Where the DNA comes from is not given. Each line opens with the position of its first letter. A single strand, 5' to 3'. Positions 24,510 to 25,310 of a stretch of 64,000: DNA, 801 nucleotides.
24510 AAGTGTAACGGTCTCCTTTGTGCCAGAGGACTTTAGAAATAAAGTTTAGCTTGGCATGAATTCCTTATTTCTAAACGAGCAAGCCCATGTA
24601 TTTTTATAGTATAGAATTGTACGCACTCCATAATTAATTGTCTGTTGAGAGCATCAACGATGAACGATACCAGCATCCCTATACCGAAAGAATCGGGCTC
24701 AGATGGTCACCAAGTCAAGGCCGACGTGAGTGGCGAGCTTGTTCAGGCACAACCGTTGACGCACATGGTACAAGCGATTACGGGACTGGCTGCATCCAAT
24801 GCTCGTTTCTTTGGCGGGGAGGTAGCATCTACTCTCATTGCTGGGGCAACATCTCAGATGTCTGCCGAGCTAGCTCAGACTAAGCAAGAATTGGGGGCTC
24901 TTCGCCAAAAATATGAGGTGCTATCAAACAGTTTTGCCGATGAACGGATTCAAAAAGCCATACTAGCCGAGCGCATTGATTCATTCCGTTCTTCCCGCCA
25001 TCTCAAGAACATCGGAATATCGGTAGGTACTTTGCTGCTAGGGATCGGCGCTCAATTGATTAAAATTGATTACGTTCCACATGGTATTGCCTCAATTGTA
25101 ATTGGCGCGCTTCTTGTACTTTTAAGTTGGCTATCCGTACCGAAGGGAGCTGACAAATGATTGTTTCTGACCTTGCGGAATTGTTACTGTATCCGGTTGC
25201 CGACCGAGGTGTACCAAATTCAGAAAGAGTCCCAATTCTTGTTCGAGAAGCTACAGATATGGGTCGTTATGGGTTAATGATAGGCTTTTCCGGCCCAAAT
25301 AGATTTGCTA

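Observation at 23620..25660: Cassette-like mini-array: unknown genes separated by related short palindromes, with no integrase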

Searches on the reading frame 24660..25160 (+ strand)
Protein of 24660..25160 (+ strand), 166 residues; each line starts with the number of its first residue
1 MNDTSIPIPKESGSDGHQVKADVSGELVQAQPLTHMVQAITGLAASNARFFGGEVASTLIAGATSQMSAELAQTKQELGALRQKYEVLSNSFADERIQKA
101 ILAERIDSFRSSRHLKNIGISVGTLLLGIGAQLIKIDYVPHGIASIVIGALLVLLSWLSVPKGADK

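Call 6: search_protein_families(library=pfam, proteins=[window:24660-25160:+], max_evalue=1)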
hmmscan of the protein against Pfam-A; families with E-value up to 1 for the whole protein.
window:24660-25160:+ (166 aa): 2 families
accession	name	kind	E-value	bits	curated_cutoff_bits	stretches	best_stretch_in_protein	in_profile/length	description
PF19717.4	DUF6212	-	0.0065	15.8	26.4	1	57-94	39-76/395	Family of unknown function (DUF6212)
PF14927.11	Neurensin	-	0.072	13.2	27.7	1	83-139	10-64/132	Neurensin/Transmembrane protein 74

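Call 7: search_protein_families(library=padloc, proteins=[window:24660-25160:+], max_evalue=1)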
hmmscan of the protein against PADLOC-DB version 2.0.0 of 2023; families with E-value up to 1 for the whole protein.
window:24660-25160:+ (166 aa): 0 families

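Call 8: search_protein_families(library=phrogs, proteins=[window:24660-25160:+], max_evalue=1)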
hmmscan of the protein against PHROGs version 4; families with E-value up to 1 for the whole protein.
window:24660-25160:+ (166 aa): 1 family
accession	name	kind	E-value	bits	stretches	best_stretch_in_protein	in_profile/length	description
phrog_590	-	unknown function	0.081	14.7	1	60-110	56-106/111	-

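Call 9: search_protein_families(library=ncbifam, proteins=[window:24660-25160:+], max_evalue=1)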
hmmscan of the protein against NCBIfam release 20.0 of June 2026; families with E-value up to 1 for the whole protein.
window:24660-25160:+ (166 aa): 3 families
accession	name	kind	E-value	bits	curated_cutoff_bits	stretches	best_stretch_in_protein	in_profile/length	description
NF000171.1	ABCF_producer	exception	0.051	12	800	1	31-116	77-162/541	TlrC/CarA/OleB/SrmB family ABC-F type ribosomal protection protein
NF011925.1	PRK15396.1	subfamily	0.076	13.3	108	1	55-117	13-71/78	major outer membrane lipoprotein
TIGR01168.1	YSIRK_signal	domain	0.26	11.1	20.2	1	142-156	20-33/40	YSIRK-type signal peptide-containing protein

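Call 32: search_protein_representatives(protein=window:24660-25160:+)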
Query: 166 residues. Proteins with E-value up to 0.001 (for the whole library): 230; up to 1e-10: 113; up to 1e-30: 7. The best 150 are listed.
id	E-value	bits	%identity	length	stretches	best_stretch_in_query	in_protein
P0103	8.3e-52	191.6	59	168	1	3-166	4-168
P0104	5.7e-40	153.2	50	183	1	6-164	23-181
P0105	9.8e-39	149.2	51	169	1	3-166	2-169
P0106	1.4e-33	132.5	43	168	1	3-166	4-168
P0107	8.0e-33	130.0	50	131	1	36-166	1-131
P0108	1.2e-31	126.2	60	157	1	3-117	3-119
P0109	8.8e-31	123.4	41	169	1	3-163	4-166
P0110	5.1e-30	120.9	42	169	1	3-160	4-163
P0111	1.0e-29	119.9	61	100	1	67-164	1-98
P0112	1.5e-28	116.2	40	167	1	3-164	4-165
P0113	5.2e-28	114.4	42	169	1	2-166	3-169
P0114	1.2e-27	113.2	39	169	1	4-166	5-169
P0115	1.6e-27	112.8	44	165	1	6-163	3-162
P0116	1.0e-26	110.2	39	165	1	3-165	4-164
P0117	1.4e-26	109.7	39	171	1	3-163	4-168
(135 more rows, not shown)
